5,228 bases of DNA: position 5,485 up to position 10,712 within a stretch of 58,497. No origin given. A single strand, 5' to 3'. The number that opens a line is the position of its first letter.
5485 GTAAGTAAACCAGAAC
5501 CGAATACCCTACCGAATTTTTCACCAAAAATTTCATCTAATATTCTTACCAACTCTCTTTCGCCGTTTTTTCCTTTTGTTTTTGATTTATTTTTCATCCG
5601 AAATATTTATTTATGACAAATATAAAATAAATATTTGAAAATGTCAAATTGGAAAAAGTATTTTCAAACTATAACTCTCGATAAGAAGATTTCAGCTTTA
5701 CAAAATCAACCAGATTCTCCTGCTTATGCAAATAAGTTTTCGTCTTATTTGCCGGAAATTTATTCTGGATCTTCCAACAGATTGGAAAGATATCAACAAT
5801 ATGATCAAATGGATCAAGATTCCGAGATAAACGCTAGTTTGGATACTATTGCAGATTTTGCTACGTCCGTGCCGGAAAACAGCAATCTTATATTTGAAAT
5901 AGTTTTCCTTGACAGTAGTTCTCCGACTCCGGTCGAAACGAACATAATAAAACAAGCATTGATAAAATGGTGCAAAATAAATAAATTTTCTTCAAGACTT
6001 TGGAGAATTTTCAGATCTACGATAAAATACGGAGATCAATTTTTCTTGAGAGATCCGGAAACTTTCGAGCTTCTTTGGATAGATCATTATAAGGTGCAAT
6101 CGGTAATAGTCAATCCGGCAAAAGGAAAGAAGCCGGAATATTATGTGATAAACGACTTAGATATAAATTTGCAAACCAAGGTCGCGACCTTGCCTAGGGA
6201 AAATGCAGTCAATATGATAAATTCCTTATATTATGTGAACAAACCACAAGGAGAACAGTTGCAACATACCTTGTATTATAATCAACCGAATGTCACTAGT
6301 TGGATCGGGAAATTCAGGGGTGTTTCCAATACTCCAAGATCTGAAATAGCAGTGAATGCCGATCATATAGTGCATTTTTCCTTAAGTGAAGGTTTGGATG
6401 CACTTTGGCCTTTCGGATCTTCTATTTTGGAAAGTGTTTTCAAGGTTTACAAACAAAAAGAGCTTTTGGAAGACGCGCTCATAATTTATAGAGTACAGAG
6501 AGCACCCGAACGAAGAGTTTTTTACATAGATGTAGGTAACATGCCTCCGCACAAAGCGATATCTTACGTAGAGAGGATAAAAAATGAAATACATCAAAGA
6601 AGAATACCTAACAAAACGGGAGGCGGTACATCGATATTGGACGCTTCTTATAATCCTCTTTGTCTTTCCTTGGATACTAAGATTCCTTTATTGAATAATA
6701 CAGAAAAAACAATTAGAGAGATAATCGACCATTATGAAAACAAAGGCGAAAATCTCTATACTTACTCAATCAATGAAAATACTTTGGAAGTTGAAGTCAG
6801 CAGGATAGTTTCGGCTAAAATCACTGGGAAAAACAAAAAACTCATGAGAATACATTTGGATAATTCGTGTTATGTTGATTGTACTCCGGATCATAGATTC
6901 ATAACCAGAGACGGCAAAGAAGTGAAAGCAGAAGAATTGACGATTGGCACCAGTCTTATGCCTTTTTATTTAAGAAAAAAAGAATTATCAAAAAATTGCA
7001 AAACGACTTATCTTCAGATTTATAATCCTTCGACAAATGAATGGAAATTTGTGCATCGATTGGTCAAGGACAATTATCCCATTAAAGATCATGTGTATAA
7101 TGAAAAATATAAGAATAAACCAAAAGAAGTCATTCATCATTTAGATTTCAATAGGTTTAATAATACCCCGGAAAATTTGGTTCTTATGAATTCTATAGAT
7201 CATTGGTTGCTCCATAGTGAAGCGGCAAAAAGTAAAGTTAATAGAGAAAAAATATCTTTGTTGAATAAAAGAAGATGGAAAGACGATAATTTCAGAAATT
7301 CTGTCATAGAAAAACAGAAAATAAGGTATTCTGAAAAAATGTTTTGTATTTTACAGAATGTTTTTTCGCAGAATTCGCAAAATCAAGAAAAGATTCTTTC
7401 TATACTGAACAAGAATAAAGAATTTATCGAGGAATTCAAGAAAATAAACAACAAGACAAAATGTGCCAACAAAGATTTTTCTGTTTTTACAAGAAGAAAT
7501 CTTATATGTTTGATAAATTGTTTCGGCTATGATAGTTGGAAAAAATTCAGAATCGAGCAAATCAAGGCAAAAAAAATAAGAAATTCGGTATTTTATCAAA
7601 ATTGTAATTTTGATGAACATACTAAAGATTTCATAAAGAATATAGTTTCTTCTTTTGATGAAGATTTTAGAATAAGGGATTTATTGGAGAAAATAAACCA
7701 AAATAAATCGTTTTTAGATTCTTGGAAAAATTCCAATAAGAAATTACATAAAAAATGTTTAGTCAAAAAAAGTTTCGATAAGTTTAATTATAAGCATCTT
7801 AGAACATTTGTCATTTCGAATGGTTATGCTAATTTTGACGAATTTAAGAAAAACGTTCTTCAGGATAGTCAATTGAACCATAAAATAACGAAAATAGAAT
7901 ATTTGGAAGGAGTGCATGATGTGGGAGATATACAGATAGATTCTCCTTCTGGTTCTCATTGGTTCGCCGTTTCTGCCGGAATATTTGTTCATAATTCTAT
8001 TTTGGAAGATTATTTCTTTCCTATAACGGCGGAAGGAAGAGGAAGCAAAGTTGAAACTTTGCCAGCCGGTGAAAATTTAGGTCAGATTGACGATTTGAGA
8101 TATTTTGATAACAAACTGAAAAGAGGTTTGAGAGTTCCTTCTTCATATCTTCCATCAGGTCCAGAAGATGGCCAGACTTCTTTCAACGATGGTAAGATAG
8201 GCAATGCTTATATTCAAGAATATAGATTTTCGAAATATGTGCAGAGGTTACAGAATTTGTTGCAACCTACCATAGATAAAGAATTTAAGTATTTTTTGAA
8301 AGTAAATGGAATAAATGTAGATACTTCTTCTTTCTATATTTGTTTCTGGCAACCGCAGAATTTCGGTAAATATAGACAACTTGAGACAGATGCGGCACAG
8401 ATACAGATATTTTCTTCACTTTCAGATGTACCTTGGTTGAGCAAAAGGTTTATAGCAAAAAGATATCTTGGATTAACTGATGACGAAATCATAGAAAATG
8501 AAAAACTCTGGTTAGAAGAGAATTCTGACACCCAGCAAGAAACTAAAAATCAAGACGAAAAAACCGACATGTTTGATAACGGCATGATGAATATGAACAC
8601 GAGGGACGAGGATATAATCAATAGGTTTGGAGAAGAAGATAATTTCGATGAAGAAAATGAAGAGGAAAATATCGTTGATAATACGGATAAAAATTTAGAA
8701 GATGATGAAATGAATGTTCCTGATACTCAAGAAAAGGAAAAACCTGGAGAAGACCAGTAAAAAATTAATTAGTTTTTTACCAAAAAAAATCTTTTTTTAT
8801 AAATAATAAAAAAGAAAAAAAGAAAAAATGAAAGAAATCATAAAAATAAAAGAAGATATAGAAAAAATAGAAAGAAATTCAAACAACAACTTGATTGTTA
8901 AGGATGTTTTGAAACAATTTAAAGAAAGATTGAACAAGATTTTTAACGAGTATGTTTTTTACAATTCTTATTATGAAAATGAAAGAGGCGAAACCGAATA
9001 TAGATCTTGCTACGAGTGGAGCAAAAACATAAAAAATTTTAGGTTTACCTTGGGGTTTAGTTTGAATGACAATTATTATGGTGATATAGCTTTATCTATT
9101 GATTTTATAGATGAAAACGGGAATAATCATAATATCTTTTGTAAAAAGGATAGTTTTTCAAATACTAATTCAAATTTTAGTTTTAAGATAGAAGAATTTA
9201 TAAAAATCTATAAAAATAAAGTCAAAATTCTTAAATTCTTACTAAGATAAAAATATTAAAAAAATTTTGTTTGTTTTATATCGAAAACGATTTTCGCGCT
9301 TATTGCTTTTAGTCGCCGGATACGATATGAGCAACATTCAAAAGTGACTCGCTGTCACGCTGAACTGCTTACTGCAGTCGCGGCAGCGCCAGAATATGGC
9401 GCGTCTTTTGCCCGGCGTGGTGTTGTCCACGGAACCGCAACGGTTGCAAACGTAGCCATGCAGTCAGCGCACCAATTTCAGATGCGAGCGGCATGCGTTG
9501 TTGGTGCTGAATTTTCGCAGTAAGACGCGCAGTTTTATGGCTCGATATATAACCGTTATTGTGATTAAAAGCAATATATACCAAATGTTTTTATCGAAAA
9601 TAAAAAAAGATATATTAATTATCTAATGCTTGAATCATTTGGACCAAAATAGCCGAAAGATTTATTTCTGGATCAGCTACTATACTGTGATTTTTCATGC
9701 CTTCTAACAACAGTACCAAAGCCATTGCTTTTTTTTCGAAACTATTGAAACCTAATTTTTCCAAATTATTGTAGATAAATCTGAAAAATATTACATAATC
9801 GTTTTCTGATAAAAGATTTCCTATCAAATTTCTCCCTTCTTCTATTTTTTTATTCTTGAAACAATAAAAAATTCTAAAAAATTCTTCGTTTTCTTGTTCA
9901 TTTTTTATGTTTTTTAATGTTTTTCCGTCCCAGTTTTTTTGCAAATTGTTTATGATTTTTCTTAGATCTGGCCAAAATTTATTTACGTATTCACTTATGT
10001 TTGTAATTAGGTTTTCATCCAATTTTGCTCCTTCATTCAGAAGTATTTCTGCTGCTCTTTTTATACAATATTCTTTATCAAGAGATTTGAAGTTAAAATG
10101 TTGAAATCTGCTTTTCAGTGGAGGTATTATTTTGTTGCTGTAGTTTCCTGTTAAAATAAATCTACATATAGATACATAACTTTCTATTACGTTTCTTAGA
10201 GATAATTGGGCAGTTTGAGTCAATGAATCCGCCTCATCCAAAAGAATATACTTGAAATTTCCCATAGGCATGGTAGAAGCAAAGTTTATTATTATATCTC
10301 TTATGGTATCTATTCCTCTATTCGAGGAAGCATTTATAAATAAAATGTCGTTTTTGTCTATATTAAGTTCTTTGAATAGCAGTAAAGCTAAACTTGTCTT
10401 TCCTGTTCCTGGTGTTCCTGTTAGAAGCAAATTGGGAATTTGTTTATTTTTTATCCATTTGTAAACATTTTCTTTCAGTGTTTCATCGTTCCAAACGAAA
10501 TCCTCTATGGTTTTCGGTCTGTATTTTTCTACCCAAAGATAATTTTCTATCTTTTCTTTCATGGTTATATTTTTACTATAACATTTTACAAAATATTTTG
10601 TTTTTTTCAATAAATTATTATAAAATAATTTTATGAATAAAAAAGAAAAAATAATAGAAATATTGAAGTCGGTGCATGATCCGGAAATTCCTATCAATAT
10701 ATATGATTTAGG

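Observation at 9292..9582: GC-rich island 1: MITE-like relic carrying only the zinc ribbon of an IS1595-type transposase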

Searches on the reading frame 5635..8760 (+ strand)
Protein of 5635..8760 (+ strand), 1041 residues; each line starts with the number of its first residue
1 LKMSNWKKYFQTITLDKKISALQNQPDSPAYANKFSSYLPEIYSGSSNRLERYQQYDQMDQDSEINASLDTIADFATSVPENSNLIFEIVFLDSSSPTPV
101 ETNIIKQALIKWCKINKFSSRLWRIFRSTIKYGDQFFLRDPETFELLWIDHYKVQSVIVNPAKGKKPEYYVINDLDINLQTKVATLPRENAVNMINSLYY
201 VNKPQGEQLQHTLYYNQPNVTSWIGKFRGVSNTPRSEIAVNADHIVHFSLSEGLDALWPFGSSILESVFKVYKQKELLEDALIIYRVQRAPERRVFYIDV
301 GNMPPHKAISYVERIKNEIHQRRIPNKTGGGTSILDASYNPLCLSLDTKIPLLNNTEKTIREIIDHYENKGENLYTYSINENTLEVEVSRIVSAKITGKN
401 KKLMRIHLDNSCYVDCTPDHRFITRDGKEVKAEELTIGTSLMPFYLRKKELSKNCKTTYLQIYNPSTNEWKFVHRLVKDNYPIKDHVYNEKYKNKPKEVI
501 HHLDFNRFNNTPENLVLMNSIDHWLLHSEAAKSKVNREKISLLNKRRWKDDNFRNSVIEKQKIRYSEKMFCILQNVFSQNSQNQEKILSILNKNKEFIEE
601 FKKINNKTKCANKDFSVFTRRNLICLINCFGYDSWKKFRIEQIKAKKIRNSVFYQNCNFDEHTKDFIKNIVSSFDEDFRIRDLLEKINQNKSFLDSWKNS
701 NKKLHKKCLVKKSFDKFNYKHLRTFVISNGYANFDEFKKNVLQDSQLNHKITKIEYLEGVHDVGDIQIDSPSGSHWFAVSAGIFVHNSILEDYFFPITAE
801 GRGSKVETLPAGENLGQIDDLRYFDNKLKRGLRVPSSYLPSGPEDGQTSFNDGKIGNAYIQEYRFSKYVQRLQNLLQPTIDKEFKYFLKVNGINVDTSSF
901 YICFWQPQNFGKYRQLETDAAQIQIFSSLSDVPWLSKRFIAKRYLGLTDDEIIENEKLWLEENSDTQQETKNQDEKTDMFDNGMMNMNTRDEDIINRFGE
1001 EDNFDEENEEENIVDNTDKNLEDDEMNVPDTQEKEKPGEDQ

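Call 14: search_dna_similar(query=window:5635-8760:+, collection=phages, mode=protein, max_rows=15)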
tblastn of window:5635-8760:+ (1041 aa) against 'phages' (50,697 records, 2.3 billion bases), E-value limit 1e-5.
Records with a match: 2154; places in all: 2156; records where one place covers at least 80% of the query: 0.
Best place of each record, by identity: <60% 2154.
By first word of the organism name: Escherichia 638; Synechococcus 382; Klebsiella 285; Shigella 83; Aeromonas 77; Acinetobacter 70; Cyanophage 62; Vibrio 58; Enterobacter 55; Enterobacteria 48; and 56 more.
By host as written in the record: - 363; Escherichia coli 271; Synechococcus 107; Klebsiella pneumoniae 95; Synechococcus sp. 41; Synechococcus sp. WH7803 28; Escherichia coli B 28; Escherichia coli O157:H7 27; and 480 more.
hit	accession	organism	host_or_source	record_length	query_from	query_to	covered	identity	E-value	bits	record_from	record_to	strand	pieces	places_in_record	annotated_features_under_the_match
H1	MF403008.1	Agrobacterium phage Atu_ph07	Agrobacterium tumefaciens C58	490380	5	1040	60%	49.7%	2e-102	600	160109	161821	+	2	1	portal vertex of the head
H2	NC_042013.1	Agrobacterium phage Atu_ph07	Agrobacterium tumefaciens C58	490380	5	1040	60%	49.7%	2e-102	600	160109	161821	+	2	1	portal protein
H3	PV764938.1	Sinorhizobium phage Phosso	Sinohrizobium meliloti NRRL L-50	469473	6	963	52%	54.6%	1e-101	612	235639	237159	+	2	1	portal protein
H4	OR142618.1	Pseudomonas phage Callisto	Pseudomonas aeruginosa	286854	3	974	63%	44.9%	5e-91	559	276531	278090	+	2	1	hypothetical protein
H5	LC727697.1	Pseudomonas phage sp. 30-2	Pseudomonas aeruginosa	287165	3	974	63%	44.9%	5e-91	559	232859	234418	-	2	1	hypothetical protein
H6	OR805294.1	Pseudomonas phage Ettore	Pseudomonas aeruginosa PAO1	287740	3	974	63%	44.9%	5e-91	559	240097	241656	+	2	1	portal protein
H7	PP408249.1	Pseudomonas phage vB_Pa-PAC2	Pseudomonas aeruginosa PAO1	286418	3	974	63%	44.6%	2e-90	556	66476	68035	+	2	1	portal vertex protein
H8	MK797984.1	Pseudomonas phage vB_PaeM_PA5oct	-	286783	3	974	63%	44.6%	5e-90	555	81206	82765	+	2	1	portal (connector) protein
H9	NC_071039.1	Pseudomonas phage vB_PaeM_PA5oct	-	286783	3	974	63%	44.6%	5e-90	555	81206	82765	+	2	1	portal protein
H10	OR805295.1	Pseudomonas phage Paride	Pseudomonas aeruginosa PAO1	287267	3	974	63%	44.6%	5e-90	555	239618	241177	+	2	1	portal protein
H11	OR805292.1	Pseudomonas phage Cassandra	Pseudomonas aeruginosa PAO1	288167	3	974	63%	44.6%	5e-90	555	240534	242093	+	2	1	portal protein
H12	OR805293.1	Pseudomonas phage Deifobo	Pseudomonas aeruginosa PAO1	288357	3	974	63%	44.6%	5e-90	555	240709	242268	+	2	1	portal protein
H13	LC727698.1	Pseudomonas phage sp. 30-3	Pseudomonas aeruginosa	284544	3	974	63%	44.6%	4e-90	554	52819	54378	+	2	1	hypothetical protein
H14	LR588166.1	Pseudomonas phage vB_PaeM_MIJ3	-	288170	3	974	63%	44.6%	4e-90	554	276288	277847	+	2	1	head portal vertex protein: head portal vertex protein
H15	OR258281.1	Xanthomonas phage XaC1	Xanthomonas vesicatoria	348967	3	994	55%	47.6%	8e-85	523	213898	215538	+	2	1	portal protein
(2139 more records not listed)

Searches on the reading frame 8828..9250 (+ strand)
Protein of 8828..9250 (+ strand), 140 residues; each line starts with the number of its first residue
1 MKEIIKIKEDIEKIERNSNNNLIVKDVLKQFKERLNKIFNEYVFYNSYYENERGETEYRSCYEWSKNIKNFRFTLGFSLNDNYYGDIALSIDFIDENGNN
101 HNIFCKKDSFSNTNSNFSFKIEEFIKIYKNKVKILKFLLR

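Call 24: find_encoding_contigs(protein=window:8828-9250:+, flank=3000, max_places=10)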
Protein window:8828-9250:+ (140 aa): no gene with exactly this product is on record in the collection.

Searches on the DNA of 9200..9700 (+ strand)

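Call 12: search_dna_similar(query=window:9260-9620:+, collection=phages, mode=distant, max_rows=40)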
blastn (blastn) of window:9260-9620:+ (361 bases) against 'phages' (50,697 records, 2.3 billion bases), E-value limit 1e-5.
No match.

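Call 32: search_rna_families(source=window, start=9200, end=9700, threshold=evalue, max_evalue=10)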
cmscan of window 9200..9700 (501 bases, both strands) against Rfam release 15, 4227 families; matches with E-value up to 10: 3.
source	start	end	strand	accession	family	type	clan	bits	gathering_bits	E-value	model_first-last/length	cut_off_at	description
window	9587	9660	+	RF01592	plasmodium_snoR17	Gene; snRNA; snoRNA; CD-box;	-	21.5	51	6.5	1-80/80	no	small nucleolar RNA snoR17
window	9555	9604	+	RF01218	snR41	Gene; snRNA; snoRNA; CD-box;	CL00068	17.6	50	4.3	1-111/111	no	Small nucleolar RNA snR41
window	9603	9653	+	RF00893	MIR854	Gene; miRNA;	-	8.8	50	8.6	132-194/221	no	MIR854 microRNA precursor family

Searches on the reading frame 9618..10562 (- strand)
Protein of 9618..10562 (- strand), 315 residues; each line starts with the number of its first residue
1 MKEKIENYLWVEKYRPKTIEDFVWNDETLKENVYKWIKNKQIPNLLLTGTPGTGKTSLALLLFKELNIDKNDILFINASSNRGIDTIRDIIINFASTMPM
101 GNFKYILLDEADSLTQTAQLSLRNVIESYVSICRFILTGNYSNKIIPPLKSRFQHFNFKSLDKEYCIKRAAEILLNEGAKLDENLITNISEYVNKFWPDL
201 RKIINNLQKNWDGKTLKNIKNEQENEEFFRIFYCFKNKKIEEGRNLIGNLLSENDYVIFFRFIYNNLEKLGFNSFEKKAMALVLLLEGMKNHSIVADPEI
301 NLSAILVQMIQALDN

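Call 22: find_related_loci(query=window:9618-10562:-, collection=viral_contigs, flank=6000)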
Query seq(315 aa) (315 aa) in viral_contigs; peptide patterns used: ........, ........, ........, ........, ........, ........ (x = any residue, [..] = any of these).
7 stretches matched a pattern; 1 encode a relative of the query (tblastn E <= 1e-3); 1 distinct loci.
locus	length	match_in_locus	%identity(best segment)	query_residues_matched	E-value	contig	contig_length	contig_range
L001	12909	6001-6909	40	4-309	3e-72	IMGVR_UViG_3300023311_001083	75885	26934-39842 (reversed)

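Call 51: find_homologous_proteins(query=window:9618-10562:-, max_evalue=1e-20)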
Query seq(315 aa) (315 aa): 3657 proteins with E <= 1e-20 among 8000 candidates; the best 120 are listed.
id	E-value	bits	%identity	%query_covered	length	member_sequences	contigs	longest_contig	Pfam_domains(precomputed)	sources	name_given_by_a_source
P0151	1.6e-203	692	100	100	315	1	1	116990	PF13173.13,PF00004.36,PF13401.13,PF13177.13,PF03215.22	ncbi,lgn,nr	ncbi:MAG: AAA family ATPase [Candidatus Dojkabacteria bacterium]|nr:AAA family ATPase [Candidatus Do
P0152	2.6e-126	439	61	99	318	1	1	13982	PF00004.36,PF13401.13,PF05496.19,PF13177.13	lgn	-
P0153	2.1e-103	364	54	96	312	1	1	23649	PF13173.13,PF00004.36,PF13401.13,PF13177.13,PF07728.21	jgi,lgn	jgi:DNA polymerase III delta prime subunit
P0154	1.9e-100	354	53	96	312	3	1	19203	PF13173.13,PF00004.36,PF13401.13,PF13177.13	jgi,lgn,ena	-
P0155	2.4e-94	334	50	96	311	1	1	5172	PF13173.13,PF00004.36,PF13401.13,PF13177.13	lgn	-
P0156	1.1e-90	322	52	96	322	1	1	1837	PF13173.13,PF00004.36,PF13401.13,PF13177.13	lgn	-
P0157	5.4e-79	284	45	97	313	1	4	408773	PF00004.36,PF05496.19,PF13177.13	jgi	jgi:DNA polymerase III delta prime subunit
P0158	1.6e-78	282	47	96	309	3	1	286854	PF13173.13,PF24883.3,PF25361.2,PF21328.4,PF00004.36,PF13401.13,PF13238.13,PF13177.13,PF14532.13,PF03215.22,PF20720.4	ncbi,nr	ncbi:holliday junction ATP-dependent DNA helicase [Pseudomonas phage Callisto]|nr:holliday junction 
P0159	4.0e-78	281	46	97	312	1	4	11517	PF13173.13,PF00004.36,PF13401.13,PF05496.19,PF13177.13,PF03215.22,PF13191.13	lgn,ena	-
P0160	6.9e-78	280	45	97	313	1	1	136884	PF00004.36,PF05496.19,PF13177.13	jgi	jgi:DNA polymerase III delta prime subunit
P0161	9.9e-78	279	45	96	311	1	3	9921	PF13173.13,PF00004.36,PF13401.13,PF13177.13,PF03215.22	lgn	-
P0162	1.1e-77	279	46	97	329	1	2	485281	PF13173.13,PF00004.36,PF13401.13,PF05496.19,PF13177.13,PF13191.13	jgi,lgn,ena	jgi:DNA polymerase III delta prime subunit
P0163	2.0e-77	278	48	96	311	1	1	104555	PF13173.13,PF00004.36,PF13401.13,PF13177.13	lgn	-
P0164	5.0e-77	277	47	97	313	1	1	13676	PF13173.13,PF00004.36,PF13401.13,PF05496.19,PF13177.13,PF03215.22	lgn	-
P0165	1.4e-76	276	47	96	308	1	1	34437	PF13173.13,PF24883.3,PF00004.36,PF13401.13,PF05673.20,PF05496.19,PF13177.13,PF03215.22,PF20720.4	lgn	-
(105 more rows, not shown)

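Call 52: find_encoding_contigs(protein=P0152, flank=5000, max_places=4)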
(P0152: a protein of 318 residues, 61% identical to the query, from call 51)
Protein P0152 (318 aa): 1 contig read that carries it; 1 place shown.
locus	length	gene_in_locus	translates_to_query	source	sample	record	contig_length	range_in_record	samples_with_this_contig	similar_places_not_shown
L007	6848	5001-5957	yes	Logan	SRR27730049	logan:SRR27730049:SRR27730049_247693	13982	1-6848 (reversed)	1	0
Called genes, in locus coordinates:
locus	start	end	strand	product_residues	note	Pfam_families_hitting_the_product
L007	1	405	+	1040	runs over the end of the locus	PF07230:Portal_T4, PF14890:Intein_splicing, PF07230:Portal_T4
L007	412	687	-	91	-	-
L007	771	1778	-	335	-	-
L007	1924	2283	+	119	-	-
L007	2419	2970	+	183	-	PF00383:dCMP_cyt_deam_1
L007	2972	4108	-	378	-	-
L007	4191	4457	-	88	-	-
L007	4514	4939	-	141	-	PF01883:FeS_assembly_P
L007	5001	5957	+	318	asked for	PF05496:RuvB_N (faint), PF13401:AAA_22 (faint), PF00004:AAA, PF13177:DNA_pol3_delta2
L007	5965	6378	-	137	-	-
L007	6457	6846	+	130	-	?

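Call 53: find_encoding_contigs(protein=P0151, flank=2000, max_places=6)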
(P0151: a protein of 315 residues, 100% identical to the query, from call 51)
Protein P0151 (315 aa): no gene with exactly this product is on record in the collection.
